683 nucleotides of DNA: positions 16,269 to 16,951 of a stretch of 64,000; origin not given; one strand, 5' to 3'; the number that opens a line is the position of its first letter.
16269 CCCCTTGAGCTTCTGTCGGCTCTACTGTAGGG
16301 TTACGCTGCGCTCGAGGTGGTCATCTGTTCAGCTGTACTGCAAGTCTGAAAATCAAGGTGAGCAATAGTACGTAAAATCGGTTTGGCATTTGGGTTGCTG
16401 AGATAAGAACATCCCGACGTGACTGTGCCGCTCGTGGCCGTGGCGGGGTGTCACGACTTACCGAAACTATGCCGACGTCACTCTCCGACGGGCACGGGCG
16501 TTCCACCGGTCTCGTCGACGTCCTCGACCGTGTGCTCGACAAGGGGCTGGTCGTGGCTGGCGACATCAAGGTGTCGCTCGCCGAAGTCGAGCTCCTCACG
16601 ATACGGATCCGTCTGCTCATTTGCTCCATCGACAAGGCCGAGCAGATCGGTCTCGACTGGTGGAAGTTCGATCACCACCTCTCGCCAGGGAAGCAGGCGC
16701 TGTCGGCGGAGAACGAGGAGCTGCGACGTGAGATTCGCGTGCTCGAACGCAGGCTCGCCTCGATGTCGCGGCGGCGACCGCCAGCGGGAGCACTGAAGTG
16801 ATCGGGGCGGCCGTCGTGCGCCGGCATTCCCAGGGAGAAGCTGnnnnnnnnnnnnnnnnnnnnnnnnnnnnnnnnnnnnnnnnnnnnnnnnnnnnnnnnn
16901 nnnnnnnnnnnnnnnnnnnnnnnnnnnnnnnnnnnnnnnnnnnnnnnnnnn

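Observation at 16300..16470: Near-consensus sigma-54 promoter drives the gvp cluster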

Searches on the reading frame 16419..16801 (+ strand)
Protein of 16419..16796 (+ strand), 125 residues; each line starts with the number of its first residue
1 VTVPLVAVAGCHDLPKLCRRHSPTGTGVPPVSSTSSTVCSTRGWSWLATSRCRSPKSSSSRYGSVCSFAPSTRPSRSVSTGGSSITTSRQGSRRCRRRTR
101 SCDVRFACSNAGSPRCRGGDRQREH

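Call 10: search_protein_families(library=pfam, proteins=[window:16419-16796:+], max_evalue=0.01)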
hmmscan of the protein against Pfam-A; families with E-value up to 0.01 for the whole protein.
window:16419-16796:+ (125 aa): 0 families

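Call 13: find_encoding_contigs(protein=window:16470-16796:+, flank=10000, max_places=10)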
Protein window:16470-16796:+ (108 aa): no gene with exactly this product is on record in the collection.

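Call 15: find_homologous_proteins(query=window:16470-16793:+, max_evalue=0.00001)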
Query window:16470-16793:+: 37 candidates shared short words with the query, none scored E <= 0.00001.

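Call 17: search_protein_families(library=pfam, proteins=[window:16470-16793:+], max_evalue=10)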
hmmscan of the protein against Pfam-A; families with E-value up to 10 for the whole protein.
window:16470-16793:+ (108 aa): 0 families
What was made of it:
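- Tried and rejected: My first protein look-ups used the wrong frame (16470 instead of 16469) and found nothing (calls 13, 15, 17).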

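Call 19: find_encoding_contigs(protein=window:16469-16801:+, flank=10000, max_places=10)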
Protein window:16469-16801:+ (110 aa): no gene with exactly this product is on record in the collection.

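Call 20: find_homologous_proteins(query=window:16469-16798:+, max_evalue=0.00001)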
Query window:16469-16798:+ (110 aa): 7999 proteins with E <= 0.00001 among 8000 candidates; the best 120 are listed.
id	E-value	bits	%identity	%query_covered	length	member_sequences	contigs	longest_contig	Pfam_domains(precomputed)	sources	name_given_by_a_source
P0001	6.8e-62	224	96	100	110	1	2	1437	PF00741.24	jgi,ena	jgi:hypothetical protein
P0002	2.2e-61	222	95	100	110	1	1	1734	PF00741.24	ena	-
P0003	9.2e-59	214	93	100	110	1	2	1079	PF00741.24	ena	-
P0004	9.8e-59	214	93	100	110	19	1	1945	PF00741.24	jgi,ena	-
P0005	1.3e-58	213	92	100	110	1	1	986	PF00741.24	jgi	jgi:hypothetical protein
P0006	1.4e-58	213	92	100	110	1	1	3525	PF00741.24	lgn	-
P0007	1.8e-58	213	92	100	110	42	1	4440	PF00741.24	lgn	-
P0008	1.9e-58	213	92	100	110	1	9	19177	PF00741.24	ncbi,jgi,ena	jgi:hypothetical protein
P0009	4.0e-58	212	95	87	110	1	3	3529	PF00741.24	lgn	-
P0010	4.9e-58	212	91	100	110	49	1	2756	PF00741.24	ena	-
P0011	5.0e-58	212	91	100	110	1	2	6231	PF00741.24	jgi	-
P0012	5.7e-58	211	90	100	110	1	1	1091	PF00741.24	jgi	jgi:hypothetical protein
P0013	6.8e-58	211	91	100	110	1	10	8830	PF00741.24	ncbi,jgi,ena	jgi:hypothetical protein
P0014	6.8e-58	211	92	100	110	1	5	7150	PF00741.24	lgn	-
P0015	9.0e-58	211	91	100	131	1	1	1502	PF00741.24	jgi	jgi:hypothetical protein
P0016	1.2e-57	210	91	100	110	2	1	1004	PF00741.24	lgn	-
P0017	1.2e-57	210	92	100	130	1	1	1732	PF00741.24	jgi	jgi:hypothetical protein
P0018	1.2e-57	210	90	100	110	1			PF00741.24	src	-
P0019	1.3e-57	210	90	100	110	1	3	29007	PF00741.24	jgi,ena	jgi:hypothetical protein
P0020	1.3e-57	210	90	100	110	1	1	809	PF00741.24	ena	-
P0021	1.3e-57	210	91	100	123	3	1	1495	PF00741.24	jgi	-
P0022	1.4e-57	210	90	100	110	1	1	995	PF00741.24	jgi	jgi:hypothetical protein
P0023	1.6e-57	210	91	100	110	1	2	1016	PF00741.24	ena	-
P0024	1.8e-57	210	89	100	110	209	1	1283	PF00741.24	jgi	-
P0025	1.8e-57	210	91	100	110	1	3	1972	PF00741.24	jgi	jgi:hypothetical protein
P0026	2.2e-57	210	91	100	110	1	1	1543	PF00741.24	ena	-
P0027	3.3e-57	209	90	100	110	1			PF00741.24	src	-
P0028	3.4e-57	209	88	100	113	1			PF00741.24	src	-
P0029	3.5e-57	209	87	100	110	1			PF00741.24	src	-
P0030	3.5e-57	209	89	100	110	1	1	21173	PF00741.24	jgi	jgi:hypothetical protein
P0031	4.0e-57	209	91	100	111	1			PF00741.24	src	-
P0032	4.0e-57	209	90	100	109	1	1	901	PF00741.24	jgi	jgi:Gas vesicle protein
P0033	4.2e-57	209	92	100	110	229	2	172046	PF00741.24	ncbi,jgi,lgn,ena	jgi:hypothetical protein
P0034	4.9e-57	208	90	100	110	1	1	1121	PF00741.24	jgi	jgi:hypothetical protein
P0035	5.2e-57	208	91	100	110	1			PF00741.24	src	-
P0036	5.3e-57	208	89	100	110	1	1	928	PF00741.24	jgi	jgi:hypothetical protein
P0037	5.8e-57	208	92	100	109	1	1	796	PF00741.24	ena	-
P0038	7.1e-57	208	88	100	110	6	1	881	PF00741.24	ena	-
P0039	7.2e-57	208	90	100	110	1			PF00741.24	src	-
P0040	1.1e-56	207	90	100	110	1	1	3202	PF00741.24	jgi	jgi:gas vesicle protein GvpA/GvpJ/GvpM family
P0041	1.1e-56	207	89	100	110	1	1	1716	PF00741.24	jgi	-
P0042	1.1e-56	207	88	100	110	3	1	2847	PF00741.24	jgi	jgi:hypothetical protein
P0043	1.2e-56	207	89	100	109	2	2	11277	PF00741.24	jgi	jgi:50S ribosomal subunit-associated GTPase HflX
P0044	1.6e-56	207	90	100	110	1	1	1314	PF00741.24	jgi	-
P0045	1.9e-56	207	89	100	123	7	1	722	PF00741.24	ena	-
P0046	2.0e-56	206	89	100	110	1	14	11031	PF00741.24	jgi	jgi:hypothetical protein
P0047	2.2e-56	206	91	98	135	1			PF00741.24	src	-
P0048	2.6e-56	206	88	100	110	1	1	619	PF00741.24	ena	-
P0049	2.6e-56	206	89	100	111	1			PF00741.24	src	-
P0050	2.8e-56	206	89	100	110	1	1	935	PF00741.24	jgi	jgi:gas vesicle protein GvpA/GvpJ/GvpM family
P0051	2.8e-56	206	90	100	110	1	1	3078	PF00741.24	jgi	-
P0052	2.9e-56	206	90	100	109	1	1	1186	PF00741.24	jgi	jgi:hypothetical protein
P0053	3.3e-56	206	88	100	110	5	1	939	PF00741.24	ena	-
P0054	3.4e-56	206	87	100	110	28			PF00741.24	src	-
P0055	3.4e-56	206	89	100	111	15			PF00741.24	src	-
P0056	3.6e-56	206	89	100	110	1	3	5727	PF00741.24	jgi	jgi:hypothetical protein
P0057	3.6e-56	206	92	96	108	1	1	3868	PF00741.24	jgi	-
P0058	3.7e-56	206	91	100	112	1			PF00741.24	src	-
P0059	4.5e-56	205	87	100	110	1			PF00741.24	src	-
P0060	4.6e-56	205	88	100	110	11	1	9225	PF00741.24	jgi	jgi:hypothetical protein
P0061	4.6e-56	205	88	100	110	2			PF00741.24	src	-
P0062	4.7e-56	205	89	100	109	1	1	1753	PF00741.24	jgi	jgi:Gas vesicle protein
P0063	4.9e-56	205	89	100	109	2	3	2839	PF00741.24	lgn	-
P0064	5.2e-56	205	93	75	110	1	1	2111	PF00741.24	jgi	jgi:hypothetical protein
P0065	5.5e-56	205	86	100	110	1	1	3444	PF00741.24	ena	-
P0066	5.9e-56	205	88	99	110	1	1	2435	PF00741.24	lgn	-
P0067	6.1e-56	205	87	100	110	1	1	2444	PF00741.24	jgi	jgi:hypothetical protein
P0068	6.3e-56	205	88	99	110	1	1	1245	PF00741.24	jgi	jgi:hypothetical protein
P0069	6.7e-56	205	93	75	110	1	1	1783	PF00741.24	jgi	jgi:hypothetical protein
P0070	6.8e-56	205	87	100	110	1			PF00741.24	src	-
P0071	6.8e-56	205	87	98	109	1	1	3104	PF00741.24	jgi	jgi:hypothetical protein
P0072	7.1e-56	205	90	85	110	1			PF00741.24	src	-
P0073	7.3e-56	205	87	100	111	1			PF00741.24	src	-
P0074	7.3e-56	205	89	95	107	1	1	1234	PF00741.24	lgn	-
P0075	7.4e-56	205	86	100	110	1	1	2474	PF00741.24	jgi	jgi:hypothetical protein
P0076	7.4e-56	205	88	100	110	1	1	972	PF00741.24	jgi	jgi:hypothetical protein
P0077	7.8e-56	205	87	100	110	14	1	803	PF00741.24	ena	-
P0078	7.9e-56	205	88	100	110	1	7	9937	PF00741.24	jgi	jgi:Gas vesicle protein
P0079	8.3e-56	204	88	99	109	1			PF00741.24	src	-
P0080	8.7e-56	204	89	100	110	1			PF00741.24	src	-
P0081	8.8e-56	204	87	100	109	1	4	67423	PF00741.24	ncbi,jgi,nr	ncbi:MAG TPA: gas vesicle protein [Vicinamibacterales bacterium]|jgi:hypothetical protein|nr:gas ves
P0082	9.3e-56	204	86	100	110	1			PF00741.24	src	-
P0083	9.4e-56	204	87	100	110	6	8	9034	PF00741.24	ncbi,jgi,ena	jgi:hypothetical protein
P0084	9.4e-56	204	89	100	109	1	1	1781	PF00741.24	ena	-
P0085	9.4e-56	204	88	100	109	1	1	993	PF00741.24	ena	-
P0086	1.0e-55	204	88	98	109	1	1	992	PF00741.24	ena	-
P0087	1.0e-55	204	87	100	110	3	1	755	PF00741.24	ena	-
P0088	1.1e-55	204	87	100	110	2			PF00741.24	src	-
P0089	1.1e-55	204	90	100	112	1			PF00741.24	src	-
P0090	1.2e-55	204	86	100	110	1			PF00741.24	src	-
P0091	1.2e-55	204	87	100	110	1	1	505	PF00741.24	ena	-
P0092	1.4e-55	204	88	99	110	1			PF00741.24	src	-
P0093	1.4e-55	204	89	96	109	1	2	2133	PF00741.24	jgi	jgi:hypothetical protein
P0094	1.4e-55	204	94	94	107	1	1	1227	PF00741.24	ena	-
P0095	1.5e-55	204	90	96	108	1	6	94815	PF00741.24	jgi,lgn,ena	jgi:hypothetical protein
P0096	1.5e-55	204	86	100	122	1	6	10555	PF00741.24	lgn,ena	-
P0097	1.7e-55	204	91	94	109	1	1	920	PF00741.24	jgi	-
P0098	1.8e-55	203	95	75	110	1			PF00741.24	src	-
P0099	1.9e-55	203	89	100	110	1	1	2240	PF00741.24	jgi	jgi:hypothetical protein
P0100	1.9e-55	203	87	98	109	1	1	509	PF00741.24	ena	-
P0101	2.0e-55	203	88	98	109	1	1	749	PF00741.24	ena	-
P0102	2.0e-55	203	88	98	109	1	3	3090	PF00741.24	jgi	jgi:hypothetical protein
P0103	2.0e-55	203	89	96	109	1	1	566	PF00741.24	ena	-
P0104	2.1e-55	203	90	100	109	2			PF00741.24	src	-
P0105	2.2e-55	203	89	98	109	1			PF00741.24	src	-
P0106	2.2e-55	203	90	96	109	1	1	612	PF00741.24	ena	-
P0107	2.3e-55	203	89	100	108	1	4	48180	PF00741.24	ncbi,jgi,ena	ncbi:MAG TPA: gas vesicle protein [Vicinamibacterales bacterium]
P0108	2.3e-55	203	89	97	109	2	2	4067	PF00741.24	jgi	jgi:hypothetical protein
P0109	2.4e-55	203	88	100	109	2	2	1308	PF00741.24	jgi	jgi:hypothetical protein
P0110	2.5e-55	203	95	85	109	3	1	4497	PF00741.24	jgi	jgi:hypothetical protein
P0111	2.5e-55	203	85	100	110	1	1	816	PF00741.24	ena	-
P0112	2.6e-55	203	88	96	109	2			PF00741.24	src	-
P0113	2.7e-55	203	90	95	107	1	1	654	PF00741.24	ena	-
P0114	2.7e-55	203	86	100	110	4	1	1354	PF00741.24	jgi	jgi:Gas vesicle protein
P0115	2.7e-55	203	87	98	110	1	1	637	PF00741.24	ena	-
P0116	2.8e-55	203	87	97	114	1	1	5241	PF00741.24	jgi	jgi:hypothetical protein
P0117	2.9e-55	203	87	100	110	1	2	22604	PF00741.24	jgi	jgi:hypothetical protein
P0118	3.1e-55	203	89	100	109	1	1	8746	PF00741.24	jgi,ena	-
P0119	3.2e-55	203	86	100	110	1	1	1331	PF00741.24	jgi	jgi:hypothetical protein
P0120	3.4e-55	203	86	98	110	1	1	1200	PF00741.24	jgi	-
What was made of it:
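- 16469..16801 (+): gvpJ-like gene (GvpA/J/M family), the first gene of the operon. There are more than 7,999 homologues carrying PF00741, the best at 96% identity (call 20).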

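Call 21: find_related_loci(query=window:16469-16798:+, collection=genome_contigs, flank=10000)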
Query window:16469-16798:+ (110 aa) in genome_contigs; peptide patterns used: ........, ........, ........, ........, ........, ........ (x = any residue, [..] = any of these).
599 stretches matched a pattern (row limit reached: there are more); 220 encode a relative of the query (tblastn E <= 1e-3); the best 80 are kept; 80 distinct loci.
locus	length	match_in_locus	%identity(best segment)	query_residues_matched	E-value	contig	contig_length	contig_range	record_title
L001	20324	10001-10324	90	1-108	8e-62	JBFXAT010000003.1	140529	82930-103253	MAG: Vicinamibacterales bacterium isolate CA_2019_TPBS_29 NODE_1073_length_140529_cov_5.496952_TPBS, whole genome shotgu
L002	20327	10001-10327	86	1-110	1e-59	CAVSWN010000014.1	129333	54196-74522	MAG: uncultured Acidobacteriota bacterium isolate MFD09212.bin.2.212 genome assembly, contig: contig_23867, whole genome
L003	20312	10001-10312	88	1-104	3e-59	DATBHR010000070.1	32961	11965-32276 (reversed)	MAG TPA_asm: Vicinamibacterales bacterium isolate SMAG_U3873 k141_2515059, whole genome shotgun sequence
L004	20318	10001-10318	86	1-106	1e-58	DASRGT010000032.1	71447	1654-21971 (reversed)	MAG TPA_asm: Vicinamibacterales bacterium isolate SMAG_U10065 k141_2071941, whole genome shotgun sequence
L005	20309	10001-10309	89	1-103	1e-58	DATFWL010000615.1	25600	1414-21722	MAG TPA_asm: Vicinamibacterales bacterium isolate SMAG_U9489 k141_6428137, whole genome shotgun sequence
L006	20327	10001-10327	86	1-110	1e-58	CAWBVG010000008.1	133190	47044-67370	MAG: uncultured Acidobacteriota bacterium isolate MFD03975.bin.2.173 genome assembly, contig: contig_1180, whole genome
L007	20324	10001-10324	87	1-109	5e-58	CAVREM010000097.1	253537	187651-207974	MAG: uncultured Acidobacteriota bacterium isolate MFD05176.bin.2.265 genome assembly, contig: contig_80377, whole genome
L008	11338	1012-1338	85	1-110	3e-58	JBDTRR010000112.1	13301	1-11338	MAG: Acidobacteriota bacterium isolate cluster3_bin.251 NODE_19276_length_13301_cov_13.972218, whole genome shotgun sequ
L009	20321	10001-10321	86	1-106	7e-58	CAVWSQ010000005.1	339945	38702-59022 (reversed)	MAG: uncultured Acidobacteriota bacterium isolate MFD04944.bin.1.4 genome assembly, contig: contig_25966, whole genome s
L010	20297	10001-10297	92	1-99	8e-58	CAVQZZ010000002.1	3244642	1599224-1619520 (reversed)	MAG: uncultured Acidobacteriota bacterium isolate MFD00031.bin.2.164 genome assembly, contig: contig_2252, whole genome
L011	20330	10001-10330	82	1-110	7e-58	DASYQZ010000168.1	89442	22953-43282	MAG TPA_asm: Vicinamibacterales bacterium isolate SMAG_U4498 k141_2371512, whole genome shotgun sequence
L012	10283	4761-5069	87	1-103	6e-58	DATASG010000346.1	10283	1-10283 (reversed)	MAG TPA_asm: Vicinamibacterales bacterium isolate SMAG_U5514 k141_6699306, whole genome shotgun sequence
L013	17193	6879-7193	86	1-105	1e-57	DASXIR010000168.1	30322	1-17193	MAG TPA_asm: Vicinamibacterales bacterium isolate SMAG_U5226 k141_729636, whole genome shotgun sequence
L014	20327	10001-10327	85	1-108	1e-57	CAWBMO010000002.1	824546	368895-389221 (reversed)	MAG: uncultured Acidobacteriota bacterium isolate MFD02242.bin.2.314 genome assembly, contig: contig_1411, whole genome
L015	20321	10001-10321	85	1-106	3e-57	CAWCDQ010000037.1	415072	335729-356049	MAG: uncultured Acidobacteriota bacterium isolate MFD03975.bin.2.34 genome assembly, contig: contig_59, whole genome sho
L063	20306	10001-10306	68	2-103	3e-43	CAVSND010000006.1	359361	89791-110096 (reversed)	MAG: uncultured Acidobacteriota bacterium isolate MFD03975.bin.1.62 genome assembly, contig: contig_137174, whole genome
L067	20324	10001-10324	67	1-105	2e-42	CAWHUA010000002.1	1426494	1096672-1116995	MAG: Vicinamibacterales bacterium isolate MFD05747.bin.1.108 genome assembly, contig: contig_1936, whole genome shotgun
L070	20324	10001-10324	67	1-105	2e-41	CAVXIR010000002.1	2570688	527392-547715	MAG: Vicinamibacterales bacterium isolate MFD09212.bin.1.252 genome assembly, contig: contig_16998, whole genome shotgun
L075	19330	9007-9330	67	1-105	1e-41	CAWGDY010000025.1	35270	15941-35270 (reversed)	MAG: Vicinamibacterales bacterium isolate MFD02242.bin.1.84 genome assembly, contig: contig_34827, whole genome shotgun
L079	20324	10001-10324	66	1-105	7e-41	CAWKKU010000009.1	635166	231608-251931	MAG: Vicinamibacterales bacterium isolate MFD05454.bin.2.147 genome assembly, contig: contig_2807, whole genome shotgun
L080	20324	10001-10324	67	1-105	4e-41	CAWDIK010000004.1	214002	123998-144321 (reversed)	MAG: Vicinamibacterales bacterium isolate MFD04850.bin.2.276 genome assembly, contig: contig_12957, whole genome shotgun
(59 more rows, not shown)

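Call 33: search_protein_families(library=pfam, proteins=[L001:2614-3975:-, L001:1401-2516:-, L001:524-1297:+, L001:4046-5212:+, L001:1158-1745:+], max_evalue=0.01)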
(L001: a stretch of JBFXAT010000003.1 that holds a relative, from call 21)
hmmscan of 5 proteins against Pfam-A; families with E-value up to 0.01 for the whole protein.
L001:2614-3975:- (453 aa): 10 families
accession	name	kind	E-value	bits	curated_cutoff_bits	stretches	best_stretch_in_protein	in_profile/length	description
PF00158.32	Sigma54_activat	-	6.4e-67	224.9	20.2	1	136-302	1-167/168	Sigma-54 interaction domain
PF25601.1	AAA_lid_14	-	1e-18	67.3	27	1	308-379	1-70/87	AAA+ ATPase lid domain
PF14532.12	Sigma54_activ_2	-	5.1e-17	62.9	25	1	147-307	11-138/138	Sigma-54 interaction domain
PF02954.25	HTH_8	-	7.7e-13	48.4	22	1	397-438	1-42/42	Bacterial regulatory protein, Fis family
PF07728.20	AAA_5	-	2.4e-07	31.3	22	1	160-279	2-124/139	AAA domain (dynein-related subfamily)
PF01078.27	Mg_chelatase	-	2.5e-07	30.8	20.3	1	215-277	93-157/207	Magnesium chelatase, subunit ChlI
PF00004.35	AAA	-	0.002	19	21.2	1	160-294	1-128/131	ATPase family associated with various cellular activities (AAA)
PF13384.12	HTH_23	-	0.0021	18.3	24.6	1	399-433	3-36/50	Homeodomain-like domain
PF20030.5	bpMoxR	-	0.0068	15.9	27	0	148-278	22-146/205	MoxR domain in the MoxR-vWA-beta-propeller ternary systems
PF07724.20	AAA_2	-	0.0074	16.8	27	0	157-266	3-112/166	AAA domain (Cdc48 subfamily)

L001:1401-2516:- (371 aa): 0 families

L001:524-1297:+ (257 aa): 4 families
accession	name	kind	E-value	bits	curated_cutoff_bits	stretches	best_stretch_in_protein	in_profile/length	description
PF13561.12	adh_short_C2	-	2.4e-87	292.9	27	1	13-253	1-236/236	Enoyl-(Acyl carrier protein) reductase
PF00106.31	adh_short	-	9.7e-28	97.4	26.6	1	16-197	8-186/195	short chain dehydrogenase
PF23441.1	SDR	-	4.2e-05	23.5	27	1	84-252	90-255/258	SDR-like rossmann domain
PF08659.16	KR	-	0.00034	21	22.6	1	34-102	27-99/180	KR domain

L001:4046-5212:+ (388 aa): 1 family
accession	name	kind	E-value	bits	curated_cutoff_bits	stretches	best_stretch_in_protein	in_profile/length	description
PF01916.23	DS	-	7.8e-74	249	27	1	53-345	10-286/288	Deoxyhypusine synthase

L001:1158-1745:+ (195 aa): 0 families
